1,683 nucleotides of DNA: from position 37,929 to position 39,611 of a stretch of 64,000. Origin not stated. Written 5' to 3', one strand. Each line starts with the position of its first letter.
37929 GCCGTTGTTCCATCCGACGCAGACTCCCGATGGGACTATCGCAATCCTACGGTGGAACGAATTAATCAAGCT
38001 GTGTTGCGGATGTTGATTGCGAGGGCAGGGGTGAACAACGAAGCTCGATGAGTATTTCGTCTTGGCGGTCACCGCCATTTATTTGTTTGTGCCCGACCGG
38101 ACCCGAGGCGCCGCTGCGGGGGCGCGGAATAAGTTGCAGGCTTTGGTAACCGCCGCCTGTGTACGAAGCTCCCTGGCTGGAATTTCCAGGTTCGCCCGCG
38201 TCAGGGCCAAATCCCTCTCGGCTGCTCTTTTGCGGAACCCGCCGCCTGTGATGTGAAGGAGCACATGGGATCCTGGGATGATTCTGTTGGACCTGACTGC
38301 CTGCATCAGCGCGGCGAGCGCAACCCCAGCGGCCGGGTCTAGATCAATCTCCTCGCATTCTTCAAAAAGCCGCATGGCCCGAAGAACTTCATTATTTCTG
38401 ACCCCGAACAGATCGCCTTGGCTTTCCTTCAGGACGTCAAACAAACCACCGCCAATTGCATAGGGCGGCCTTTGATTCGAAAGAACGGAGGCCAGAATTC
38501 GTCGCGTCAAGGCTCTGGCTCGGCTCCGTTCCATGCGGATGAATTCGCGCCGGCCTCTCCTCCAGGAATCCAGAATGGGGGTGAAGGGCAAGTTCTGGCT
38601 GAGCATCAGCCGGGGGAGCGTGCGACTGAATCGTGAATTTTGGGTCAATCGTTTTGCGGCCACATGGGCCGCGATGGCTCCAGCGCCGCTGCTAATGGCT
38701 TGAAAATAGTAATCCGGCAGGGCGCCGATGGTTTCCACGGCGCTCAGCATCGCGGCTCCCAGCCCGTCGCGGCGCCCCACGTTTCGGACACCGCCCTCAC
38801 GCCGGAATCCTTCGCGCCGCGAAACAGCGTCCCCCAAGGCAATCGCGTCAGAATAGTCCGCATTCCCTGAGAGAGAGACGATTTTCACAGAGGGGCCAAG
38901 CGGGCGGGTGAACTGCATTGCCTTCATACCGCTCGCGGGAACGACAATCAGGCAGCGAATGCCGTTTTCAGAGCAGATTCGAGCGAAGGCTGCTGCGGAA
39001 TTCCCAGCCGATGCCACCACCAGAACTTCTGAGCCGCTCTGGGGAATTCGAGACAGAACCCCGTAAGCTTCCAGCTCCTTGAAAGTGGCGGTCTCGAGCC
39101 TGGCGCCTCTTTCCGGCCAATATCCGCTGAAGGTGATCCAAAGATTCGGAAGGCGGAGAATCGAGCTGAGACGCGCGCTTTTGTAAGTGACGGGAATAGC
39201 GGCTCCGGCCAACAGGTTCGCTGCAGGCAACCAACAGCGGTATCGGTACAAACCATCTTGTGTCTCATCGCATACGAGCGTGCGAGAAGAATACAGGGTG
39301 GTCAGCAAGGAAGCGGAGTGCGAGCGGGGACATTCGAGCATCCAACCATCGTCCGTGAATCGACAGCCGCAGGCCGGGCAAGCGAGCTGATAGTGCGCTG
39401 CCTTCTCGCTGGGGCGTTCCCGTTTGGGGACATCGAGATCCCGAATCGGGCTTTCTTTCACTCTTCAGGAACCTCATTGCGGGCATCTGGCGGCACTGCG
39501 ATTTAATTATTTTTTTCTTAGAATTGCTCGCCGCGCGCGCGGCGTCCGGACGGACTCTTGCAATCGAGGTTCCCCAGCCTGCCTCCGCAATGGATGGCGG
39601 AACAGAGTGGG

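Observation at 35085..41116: Candidate undescribed pathway: cysteate-synthase-like enzyme + decarboxylase + two TPR/ATP-grasp ligases (possible taurine-type amine made and then ligated)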

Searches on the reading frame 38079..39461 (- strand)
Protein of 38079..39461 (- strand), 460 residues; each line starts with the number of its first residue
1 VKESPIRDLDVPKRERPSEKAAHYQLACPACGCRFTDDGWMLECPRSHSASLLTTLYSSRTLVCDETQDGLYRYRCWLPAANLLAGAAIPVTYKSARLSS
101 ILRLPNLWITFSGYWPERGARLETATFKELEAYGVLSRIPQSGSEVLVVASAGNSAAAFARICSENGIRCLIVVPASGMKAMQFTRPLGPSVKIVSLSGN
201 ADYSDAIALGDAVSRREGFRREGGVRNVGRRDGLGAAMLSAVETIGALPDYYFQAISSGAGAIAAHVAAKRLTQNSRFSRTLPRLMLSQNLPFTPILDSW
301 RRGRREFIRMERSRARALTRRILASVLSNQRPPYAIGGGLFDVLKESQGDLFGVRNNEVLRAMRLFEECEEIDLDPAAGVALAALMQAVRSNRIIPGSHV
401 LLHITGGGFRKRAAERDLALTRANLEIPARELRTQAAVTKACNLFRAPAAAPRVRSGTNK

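Call 6: search_protein_families(library=pfam, proteins=[window:38079-39461:-], max_evalue=0.01)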
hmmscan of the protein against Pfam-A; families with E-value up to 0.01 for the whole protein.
window:38079-39461:- (460 aa): 1 family
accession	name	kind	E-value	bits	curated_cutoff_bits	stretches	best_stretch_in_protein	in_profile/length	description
PF00291.31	PALP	-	2.1e-27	96.7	35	1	124-406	34-295/295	Pyridoxal-phosphate dependent enzyme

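Call 7: search_protein_families(library=ncbifam, proteins=[window:38079-39461:-], max_evalue=0.01)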
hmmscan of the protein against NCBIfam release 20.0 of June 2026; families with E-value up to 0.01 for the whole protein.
window:38079-39461:- (460 aa): 22 families
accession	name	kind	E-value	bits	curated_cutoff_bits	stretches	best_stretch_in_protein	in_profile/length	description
TIGR03844.1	cysteate_syn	equivalog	3.1e-127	424.7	324.9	1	24-419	1-390/398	cysteate synthase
NF006050.0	PRK08197.1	equivalog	2.8e-17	62.6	303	1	25-413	8-386/406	threonine synthase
NF004996.0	PRK06381.1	equivalog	2.4e-13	49.8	266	1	93-407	19-317/319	threonine synthase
TIGR00260.1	thrC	equivalog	5.9e-11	42.1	167.1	1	134-406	63-333/340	threonine synthase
TIGR01127.1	ilvA_1Cterm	equivalog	2.1e-07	30.2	378.75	1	124-218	27-119/380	threonine ammonia-lyase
NF006205.0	PRK08329.1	equivalog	2.6e-07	30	358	1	124-410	84-345/347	threonine synthase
NF006094.0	PRK08246.1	subfamily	4.5e-07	29.6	331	1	134-218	56-139/310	serine/threonine dehydratase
NF005454.0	PRK07048.1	equivalog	6.3e-07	28.8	452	1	336-392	241-297/324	threo-3-hydroxy-L-aspartate ammonia-lyase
NF005600.0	PRK07334.1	equivalog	2.7e-06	26.3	496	1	123-217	54-146/408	threonine ammonia-lyase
NF006390.0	PRK08639.1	equivalog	3.7e-06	26.2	421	1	127-256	55-185/418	threonine ammonia-lyase IlvA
NF045641.2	BHydaspDhtseBhcB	equivalog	4.6e-06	26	550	0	341-407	240-303/312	beta-hydroxyaspartate dehydratase BhcB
NF004170.0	PRK05638.1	equivalog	6.2e-06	25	421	1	120-413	88-360/442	threonine synthase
NF006674.0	PRK09224.1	subfamily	2.8e-05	23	577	0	125-191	53-121/508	threonine ammonia-lyase IlvA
NF005292.0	PRK06815.1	equivalog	5.7e-05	22.3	371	0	342-390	244-292/320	threonine/serine dehydratase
TIGR02079.1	THD1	equivalog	6e-05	22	440.55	1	126-180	45-100/410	threonine ammonia-lyase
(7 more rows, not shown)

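Call 8: find_homologous_proteins(query=window:38079-39461:-, max_evalue=1e-10)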
Query window:38079-39461:- (460 aa): 4662 proteins with E <= 1e-10 among 8000 candidates; the best 120 are listed.
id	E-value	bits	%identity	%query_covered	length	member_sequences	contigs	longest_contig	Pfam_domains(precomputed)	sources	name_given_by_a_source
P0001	0.0e+0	1021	100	100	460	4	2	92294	PF00291.32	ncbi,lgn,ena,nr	ncbi:MAG TPA: cysteate synthase [Candidatus Sulfotelmatobacter sp.]|nr:cysteate synthase [Candidatus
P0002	2.7e-195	667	69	97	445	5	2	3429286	PF00291.32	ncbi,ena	-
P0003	6.7e-189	646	72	88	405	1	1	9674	PF00291.32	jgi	jgi:cysteate synthase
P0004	2.7e-184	631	66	97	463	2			PF00291.32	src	-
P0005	1.2e-183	629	66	97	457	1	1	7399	PF00291.32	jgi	jgi:cysteate synthase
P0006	1.3e-182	625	66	97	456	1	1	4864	PF00291.32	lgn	-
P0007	3.3e-180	618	65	93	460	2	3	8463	PF00291.32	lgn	-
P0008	5.1e-180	617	64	94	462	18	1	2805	PF00291.32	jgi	jgi:cysteate synthase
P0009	5.5e-180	617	67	93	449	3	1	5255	PF00291.32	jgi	jgi:cysteate synthase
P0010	3.4e-179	614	66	92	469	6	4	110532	PF00291.32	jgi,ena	jgi:cysteate synthase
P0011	2.6e-178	611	65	93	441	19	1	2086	PF00291.32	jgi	jgi:cysteate synthase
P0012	4.0e-178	611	65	92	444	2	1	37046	PF00291.32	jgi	jgi:cysteate synthase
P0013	1.3e-177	609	65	94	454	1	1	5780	PF00291.32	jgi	jgi:cysteate synthase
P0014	4.2e-177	607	62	97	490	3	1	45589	PF00291.32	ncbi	ncbi:MAG: cysteate synthase [Terriglobales bacterium]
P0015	1.7e-176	605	64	93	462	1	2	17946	PF00291.32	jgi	jgi:cysteate synthase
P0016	1.9e-176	605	66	92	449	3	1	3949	PF00291.32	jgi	-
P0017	1.6e-175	602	65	92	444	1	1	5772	PF00291.32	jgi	-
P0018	1.7e-175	602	64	92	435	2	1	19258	PF00291.32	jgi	jgi:cysteate synthase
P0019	2.8e-175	601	65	93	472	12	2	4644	PF00291.32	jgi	jgi:cysteate synthase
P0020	4.0e-175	601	65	92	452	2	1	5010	PF00291.32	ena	-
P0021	4.3e-175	601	64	92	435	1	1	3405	PF00291.32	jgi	jgi:cysteate synthase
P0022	6.8e-175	600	64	92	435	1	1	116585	PF00291.32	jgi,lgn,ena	-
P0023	1.7e-174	599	64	92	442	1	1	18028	PF00291.32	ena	-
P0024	1.4e-173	596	63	92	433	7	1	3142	PF00291.32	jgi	jgi:cysteate synthase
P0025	1.9e-173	595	64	94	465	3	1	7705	PF00291.32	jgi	jgi:cysteate synthase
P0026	2.1e-173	595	65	92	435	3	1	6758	PF00291.32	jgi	jgi:cysteate synthase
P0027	2.4e-173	595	66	92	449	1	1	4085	PF00291.32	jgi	-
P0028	7.8e-173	593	65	92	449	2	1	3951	PF00291.32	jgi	-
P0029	1.4e-172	592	63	92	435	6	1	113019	PF00291.32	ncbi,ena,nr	ncbi:MAG TPA: cysteate synthase [Terriglobales bacterium]|nr:cysteate synthase [Terriglobales bacter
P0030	1.9e-172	592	64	92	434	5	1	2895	PF00291.32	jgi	jgi:cysteate synthase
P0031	2.0e-172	592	64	92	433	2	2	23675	PF00291.32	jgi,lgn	jgi:cysteate synthase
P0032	3.2e-172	591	65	92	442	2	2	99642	PF00291.32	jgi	jgi:cysteate synthase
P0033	1.1e-171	589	65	93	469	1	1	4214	PF00291.32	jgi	-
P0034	1.4e-171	589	64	92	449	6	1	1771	PF00291.32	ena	-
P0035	2.8e-171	588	65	92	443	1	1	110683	PF00291.32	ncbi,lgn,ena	-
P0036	2.9e-171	588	65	92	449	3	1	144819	PF00291.32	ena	-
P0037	4.6e-171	587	63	92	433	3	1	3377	PF00291.32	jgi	jgi:cysteate synthase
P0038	1.3e-170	586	64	93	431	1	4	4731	PF00291.32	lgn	-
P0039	2.1e-170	585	62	92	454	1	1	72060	PF00291.32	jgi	jgi:cysteate synthase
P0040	4.7e-170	584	61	93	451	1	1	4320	PF00291.32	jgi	-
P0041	1.1e-169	583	65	92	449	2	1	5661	PF00291.32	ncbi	-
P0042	1.1e-169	583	63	92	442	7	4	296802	PF00291.32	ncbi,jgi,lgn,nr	ncbi:MAG TPA: cysteate synthase [Terriglobales bacterium]|jgi:cysteate synthase|nr:cysteate synthase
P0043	2.8e-169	582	62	94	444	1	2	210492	PF00291.32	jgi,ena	jgi:cysteate synthase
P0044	2.2e-168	579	62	94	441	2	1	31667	PF00291.32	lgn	-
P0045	5.6e-168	577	62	93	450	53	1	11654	PF00291.32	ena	-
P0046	5.9e-168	577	62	93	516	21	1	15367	PF00291.32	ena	-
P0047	1.3e-167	576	63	92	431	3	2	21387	PF00291.32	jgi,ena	-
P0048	1.4e-167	576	62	93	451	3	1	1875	PF00291.32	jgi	jgi:cysteate synthase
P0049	3.3e-167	575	60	94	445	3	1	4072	PF00291.32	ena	-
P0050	8.4e-167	573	63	92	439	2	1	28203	PF00291.32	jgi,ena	-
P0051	3.3e-166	571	59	97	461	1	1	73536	PF00291.32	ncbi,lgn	-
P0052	5.5e-166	571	60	92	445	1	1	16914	PF00291.32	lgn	-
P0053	1.1e-165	570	61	92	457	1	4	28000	PF00291.32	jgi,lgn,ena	jgi:cysteate synthase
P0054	1.8e-165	569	62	92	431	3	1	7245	PF00291.32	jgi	-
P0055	1.8e-164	566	63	92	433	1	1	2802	PF00291.32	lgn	-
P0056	2.2e-164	565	63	92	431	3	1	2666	PF00291.32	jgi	jgi:cysteate synthase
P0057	2.2e-164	565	60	92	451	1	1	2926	PF00291.32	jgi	-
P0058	3.6e-164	565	61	92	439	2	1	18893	PF00291.32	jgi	-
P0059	6.7e-164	564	63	92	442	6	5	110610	PF00291.32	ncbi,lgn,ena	ncbi:MAG: cysteate synthase [Terriglobales bacterium]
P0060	8.5e-164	563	62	92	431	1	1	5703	PF00291.32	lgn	-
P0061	1.2e-163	563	62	92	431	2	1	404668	PF00291.32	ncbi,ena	-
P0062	3.6e-163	561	62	92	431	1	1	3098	PF00291.32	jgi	jgi:cysteate synthase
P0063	4.1e-163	561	62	92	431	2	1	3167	PF00291.32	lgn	-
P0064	5.5e-162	557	66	86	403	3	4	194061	PF00291.32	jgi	jgi:cysteate synthase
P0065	8.0e-162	557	59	93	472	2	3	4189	PF00291.32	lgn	-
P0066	1.0e-161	557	63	89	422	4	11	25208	PF00291.32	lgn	-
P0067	2.0e-161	556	61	92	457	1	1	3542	PF00291.32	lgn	-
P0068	2.6e-161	555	60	92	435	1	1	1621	PF00291.32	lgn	-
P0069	1.3e-160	553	59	92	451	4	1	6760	PF00291.32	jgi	jgi:cysteate synthase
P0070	1.1e-159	550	59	92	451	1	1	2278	PF00291.32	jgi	jgi:cysteate synthase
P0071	1.3e-159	550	59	93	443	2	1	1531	PF00291.32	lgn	-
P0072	9.5e-159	547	60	92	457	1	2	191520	PF00291.32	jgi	jgi:cysteate synthase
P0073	7.8e-157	541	57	92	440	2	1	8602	PF00291.32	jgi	jgi:cysteate synthase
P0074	1.3e-156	540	59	92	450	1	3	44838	PF00291.32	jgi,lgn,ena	-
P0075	3.2e-155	535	59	92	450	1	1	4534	PF00291.32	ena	-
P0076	2.6e-153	529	63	86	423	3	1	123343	PF00291.32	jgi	jgi:cysteate synthase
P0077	3.7e-152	525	64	83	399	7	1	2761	PF00291.32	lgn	-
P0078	7.0e-151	521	57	92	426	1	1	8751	PF00291.32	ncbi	-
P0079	9.5e-151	520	65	82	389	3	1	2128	PF00291.32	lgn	-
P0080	1.0e-150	520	56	93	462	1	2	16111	PF00291.32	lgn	-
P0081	3.3e-150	519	56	92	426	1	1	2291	PF00291.32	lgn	-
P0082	4.2e-150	518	56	92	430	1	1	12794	PF00291.32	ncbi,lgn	-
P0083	2.3e-149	516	57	92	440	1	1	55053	PF00291.32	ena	-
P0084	3.7e-149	515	67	79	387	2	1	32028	PF00291.32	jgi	-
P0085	7.6e-149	514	54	96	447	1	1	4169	PF00291.32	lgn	-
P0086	1.1e-148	514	55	93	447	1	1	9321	PF00291.32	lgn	-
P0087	1.3e-148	513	56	92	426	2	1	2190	PF00291.32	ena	-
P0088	9.3e-147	507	56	92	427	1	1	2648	PF00291.32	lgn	-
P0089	1.9e-146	506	55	93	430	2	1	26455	PF00291.32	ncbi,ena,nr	ncbi:MAG TPA: cysteate synthase [Blastocatellia bacterium]|nr:cysteate synthase [Blastocatellia bact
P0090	3.8e-146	505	57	92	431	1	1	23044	PF00291.32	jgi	-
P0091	4.6e-146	505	55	92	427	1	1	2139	PF00291.32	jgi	jgi:cysteate synthase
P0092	6.5e-146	505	55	92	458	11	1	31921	PF00291.32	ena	-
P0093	7.7e-146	504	54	92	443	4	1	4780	PF00291.32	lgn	-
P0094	1.4e-145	503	54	92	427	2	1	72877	PF00291.32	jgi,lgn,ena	-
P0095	1.5e-145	503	55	92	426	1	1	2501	PF00291.32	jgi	jgi:cysteate synthase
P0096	3.2e-145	502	56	92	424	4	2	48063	PF00291.32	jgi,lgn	jgi:cysteate synthase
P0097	4.7e-145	502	57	83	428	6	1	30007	PF00291.32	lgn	-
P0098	6.0e-145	501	54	92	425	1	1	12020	PF00291.32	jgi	jgi:cysteate synthase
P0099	8.4e-145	501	54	92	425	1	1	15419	PF00291.32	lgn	-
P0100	8.4e-145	501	63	82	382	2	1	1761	PF00291.32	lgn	-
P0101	9.7e-145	501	54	92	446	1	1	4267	PF00291.32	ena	-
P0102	1.1e-144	501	65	78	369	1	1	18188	PF00291.32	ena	-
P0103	2.5e-144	499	54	92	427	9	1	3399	PF00291.32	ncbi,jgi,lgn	jgi:cysteate synthase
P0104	3.3e-144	499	54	92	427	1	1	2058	PF00291.32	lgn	-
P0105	3.7e-144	499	55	92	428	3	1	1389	PF00291.32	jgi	jgi:cysteate synthase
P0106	4.5e-144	498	54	92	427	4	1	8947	PF00291.32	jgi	-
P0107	4.7e-144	498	65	78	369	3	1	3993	PF00291.32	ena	-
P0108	5.7e-144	498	58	83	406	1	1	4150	PF00291.32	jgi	jgi:cysteate synthase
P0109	6.8e-144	498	55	88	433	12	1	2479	PF00291.32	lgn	-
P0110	1.0e-143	497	53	91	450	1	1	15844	PF00291.32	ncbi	-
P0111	2.3e-143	496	54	92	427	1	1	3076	PF00291.32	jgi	-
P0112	2.6e-143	496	55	92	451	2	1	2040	PF00291.32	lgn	-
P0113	3.1e-143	496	54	93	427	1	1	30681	PF00291.32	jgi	jgi:cysteate synthase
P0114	3.5e-143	496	52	97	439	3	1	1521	PF00291.32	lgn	-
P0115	4.6e-143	495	53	92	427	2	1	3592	PF00291.32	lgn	-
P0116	6.0e-143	495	53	92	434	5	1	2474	PF00291.32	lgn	-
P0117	8.1e-143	494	53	95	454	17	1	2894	PF00291.32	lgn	-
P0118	1.0e-142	494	54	92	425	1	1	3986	PF00291.32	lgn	-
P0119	1.0e-142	494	55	94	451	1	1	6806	PF00291.32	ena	-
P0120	1.1e-142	494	52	95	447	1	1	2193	PF00291.32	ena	-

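Call 9: find_encoding_contigs(protein=P0002, flank=10000, max_places=2)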
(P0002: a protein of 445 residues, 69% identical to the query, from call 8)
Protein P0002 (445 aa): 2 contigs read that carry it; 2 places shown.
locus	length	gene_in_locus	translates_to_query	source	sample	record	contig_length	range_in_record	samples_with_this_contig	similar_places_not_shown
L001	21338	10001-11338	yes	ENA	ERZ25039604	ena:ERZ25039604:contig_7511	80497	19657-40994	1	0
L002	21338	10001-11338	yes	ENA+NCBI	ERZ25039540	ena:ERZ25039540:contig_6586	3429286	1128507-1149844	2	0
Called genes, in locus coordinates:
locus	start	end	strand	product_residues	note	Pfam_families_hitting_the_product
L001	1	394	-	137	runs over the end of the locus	PF00462:Glutaredoxin (faint), PF03960:ArsC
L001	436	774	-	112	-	PF00581:Rhodanese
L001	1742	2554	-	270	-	PF00378:ECH_1, PF16113:ECH_2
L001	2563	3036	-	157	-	PF03167:UDG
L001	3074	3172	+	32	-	-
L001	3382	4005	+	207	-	PF07638:Sigma70_ECF (weak), PF04542:Sigma70_r2, PF08281:Sigma70_r4_2, PF04545:Sigma70_r4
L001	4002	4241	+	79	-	PF13490:zf-HC2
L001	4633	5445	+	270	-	PF09335:VTT_dom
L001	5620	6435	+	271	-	-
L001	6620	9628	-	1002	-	PF00282:Pyridoxal_deC, PF01212:Beta_elim_lyase (weak), PF13424:TPR_12, PF13428:TPR_14 (weak), PF13432:TPR_16, PF14559:TPR_19 (weak), PF00515:TPR_1 (weak), PF07719:TPR_2 (weak), +7 more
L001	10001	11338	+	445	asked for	PF00291:PALP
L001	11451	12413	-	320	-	-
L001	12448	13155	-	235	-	PF00106:adh_short, PF23441:SDR (weak), PF01370:Epimerase (weak), PF08659:KR, PF13561:adh_short_C2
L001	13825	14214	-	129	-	PF00199:Catalase (weak)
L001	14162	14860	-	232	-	PF00199:Catalase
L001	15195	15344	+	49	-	-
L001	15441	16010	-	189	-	PF16694:Cytochrome_P460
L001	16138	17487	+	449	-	PF05598:DUF772, PF01609:DDE_Tnp_1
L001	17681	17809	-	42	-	-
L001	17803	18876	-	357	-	PF13784:Fic_N, PF02661:Fic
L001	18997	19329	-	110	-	-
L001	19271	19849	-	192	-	PF04851:ResIII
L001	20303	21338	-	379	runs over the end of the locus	PF22548:AEP-TOTE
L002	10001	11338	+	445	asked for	PF00291:PALP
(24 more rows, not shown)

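Call 10: find_encoding_contigs(protein=P0042, flank=10000, max_places=2)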
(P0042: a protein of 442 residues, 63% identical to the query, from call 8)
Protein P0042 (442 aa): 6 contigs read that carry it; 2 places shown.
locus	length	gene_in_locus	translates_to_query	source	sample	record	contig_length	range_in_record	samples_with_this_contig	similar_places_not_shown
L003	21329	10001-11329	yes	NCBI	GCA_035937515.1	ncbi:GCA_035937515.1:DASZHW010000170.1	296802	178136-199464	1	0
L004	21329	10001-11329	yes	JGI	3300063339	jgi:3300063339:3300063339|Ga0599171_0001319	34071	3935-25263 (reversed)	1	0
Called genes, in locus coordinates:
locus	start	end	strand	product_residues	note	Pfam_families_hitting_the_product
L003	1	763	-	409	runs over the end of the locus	PF12704:MacB_PCD, PF02687:FtsX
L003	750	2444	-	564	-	PF13231:PMT_2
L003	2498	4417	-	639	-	PF13522:GATase_6, PF13537:GATase_7, PF00733:Asn_synthase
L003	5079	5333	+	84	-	-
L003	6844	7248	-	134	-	PF03965:Penicillinase_R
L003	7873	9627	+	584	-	PF00733:Asn_synthase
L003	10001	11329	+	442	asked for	PF00291:PALP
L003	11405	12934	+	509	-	PF00282:Pyridoxal_deC, PF00266:Aminotran_5 (weak)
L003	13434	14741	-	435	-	PF03743:TrbI (weak)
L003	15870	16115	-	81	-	-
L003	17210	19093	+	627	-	PF13620:CarboxypepD_reg (weak), PF13431:TPR_17 (faint), PF12895:ANAPC3 (faint), PF13371:TPR_9 (faint), PF13432:TPR_16, PF13432:TPR_16 (weak), PF14559:TPR_19 (weak), PF13432:TPR_16 (weak), +7 more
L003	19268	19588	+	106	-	-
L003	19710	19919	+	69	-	PF11154:DUF2934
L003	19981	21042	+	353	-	-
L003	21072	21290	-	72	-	PF20106:DUF6496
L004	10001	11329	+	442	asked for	PF00291:PALP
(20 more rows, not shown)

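Call 11: find_encoding_contigs(protein=P0089, flank=10000, max_places=2)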
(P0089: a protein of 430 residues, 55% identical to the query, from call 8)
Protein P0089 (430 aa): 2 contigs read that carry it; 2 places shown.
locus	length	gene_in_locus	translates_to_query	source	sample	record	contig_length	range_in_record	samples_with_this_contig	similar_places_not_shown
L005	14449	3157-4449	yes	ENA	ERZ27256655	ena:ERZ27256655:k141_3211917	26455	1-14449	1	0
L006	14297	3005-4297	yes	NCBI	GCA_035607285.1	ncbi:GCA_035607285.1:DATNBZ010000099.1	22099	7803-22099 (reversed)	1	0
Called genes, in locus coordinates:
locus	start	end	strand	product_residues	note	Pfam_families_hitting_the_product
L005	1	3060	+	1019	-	?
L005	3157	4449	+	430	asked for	PF00291:PALP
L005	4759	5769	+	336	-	PF02668:TauD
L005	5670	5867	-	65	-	-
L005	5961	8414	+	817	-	PF12704:MacB_PCD, PF02687:FtsX, PF12704:MacB_PCD, PF02687:FtsX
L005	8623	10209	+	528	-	PF18456:CmlA_N, PF13483:Lactamase_B_3, PF12706:Lactamase_B_2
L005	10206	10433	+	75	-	-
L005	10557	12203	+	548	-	PF00664:ABC_membrane, PF00005:ABC_tran, PF13304:AAA_21 (faint)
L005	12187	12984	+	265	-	PF00975:Thioesterase, PF12697:Abhydrolase_6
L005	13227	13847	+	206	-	PF00023:Ank (faint), PF12796:Ank_2, PF13606:Ank_3 (faint), PF13637:Ank_4 (weak), PF13857:Ank_5 (weak)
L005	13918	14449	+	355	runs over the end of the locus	PF00291:PALP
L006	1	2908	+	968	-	PF00668:Condensation (weak), PF00501:AMP-binding, PF13193:AMP-binding_C, PF00550:PP-binding, PF00975:Thioesterase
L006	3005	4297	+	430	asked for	PF00291:PALP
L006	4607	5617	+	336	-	PF02668:TauD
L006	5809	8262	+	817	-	PF12704:MacB_PCD, PF02687:FtsX, PF12704:MacB_PCD, PF02687:FtsX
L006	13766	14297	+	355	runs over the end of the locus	PF00291:PALP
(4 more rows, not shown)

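Call 41: search_protein_families(library=pfam, proteins=[L001:11451-12413:-], max_evalue=0.01)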
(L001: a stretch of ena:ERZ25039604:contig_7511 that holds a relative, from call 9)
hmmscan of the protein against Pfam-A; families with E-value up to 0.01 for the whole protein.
L001:11451-12413:- (320 aa): 0 families

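Call 46: search_protein_families(library=ncbifam, proteins=[L003:11405-12934:+, L003:7873-9627:+, L001:11451-12413:-], max_evalue=0.01)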
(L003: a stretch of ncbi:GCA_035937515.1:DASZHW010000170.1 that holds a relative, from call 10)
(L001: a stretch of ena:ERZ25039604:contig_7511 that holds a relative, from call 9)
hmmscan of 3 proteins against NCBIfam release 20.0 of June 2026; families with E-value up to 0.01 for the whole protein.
L003:11405-12934:+ (509 aa): 10 families
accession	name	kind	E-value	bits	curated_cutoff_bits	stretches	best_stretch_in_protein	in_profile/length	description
NF052646.1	DABADecarRhbB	equivalog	1.6e-54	185.3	900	1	56-484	60-473/491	L-2,4-diaminobutyrate decarboxylase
TIGR03799.1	NOD_PanD_pyr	equivalog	2e-44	151.9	606.1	1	30-477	30-500/522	pyridoxal-dependent aspartate 1-decarboxylase PanP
TIGR03812.1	tyr_de_CO2_Arch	equivalog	7.4e-26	90.9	299.4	1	112-406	40-309/375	tyrosine decarboxylase MfnA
TIGR03811.1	tyr_de_CO2_Ent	equivalog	9.6e-20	70.6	905.3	2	200-290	233-327/608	tyrosine decarboxylase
NF002748.0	PRK02769.1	equivalog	3.5e-11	42.4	305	1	119-332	49-251/382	histidine decarboxylase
TIGR01788.1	Glu-decarb-GAD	equivalog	2.6e-09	36.3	380.4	1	111-421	60-360/431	glutamate decarboxylase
TIGR01976.1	am_tr_V_VC1184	hypoth_equivalog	6.9e-05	22.3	352.35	1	200-330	121-234/401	cysteine desulfurase-like protein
TIGR04343.1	egtE_PLP_lyase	equivalog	0.0001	21.3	400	1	217-343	119-230/370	ergothioneine biosynthesis PLP-dependent enzyme EgtE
TIGR03402.1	FeS_nifS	equivalog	0.0016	17.3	530.75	1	181-330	77-213/379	cysteine desulfurase NifS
TIGR03235.1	DNA_S_dndA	equivalog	0.0042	16.4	480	1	253-329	145-214/353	cysteine desulfurase DndA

L003:7873-9627:+ (584 aa): 7 families
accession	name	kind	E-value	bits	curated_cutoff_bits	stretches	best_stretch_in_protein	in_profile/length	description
TIGR01536.1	asn_synth_AEB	equivalog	7.2e-25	88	267.1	2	89-316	146-364/517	asparagine synthase (glutamine-hydrolyzing)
TIGR03104.1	trio_amidotrans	equivalog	7.7e-22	77.3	570.1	2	86-299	142-357/589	N-acetylglutaminylglutamine amidotransferase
TIGR03108.1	eps_aminotran_1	hypoth_equivalog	7.2e-16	58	816.9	1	73-272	129-325/628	XrtA/PEP-CTERM system amidotransferase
NF033535.1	lass_lactam_cya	exception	2e-09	36.6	525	1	87-230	143-283/668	lasso peptide isopeptide bond-forming cyclase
NF006949.0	PRK09431.1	equivalog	2.6e-08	32.8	499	1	451-505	399-456/554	asparagine synthase B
NF033561.1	macrolact_Ik_Al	subfamily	0.00028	19.6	300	1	84-229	98-237/561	albusnodin/ikarugamycin family macrolactam cyclase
NF010587.0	PRK13980.1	equivalog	0.0089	15.3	255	0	181-238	11-66/267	NAD+ synthase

L001:11451-12413:- (320 aa): 0 families
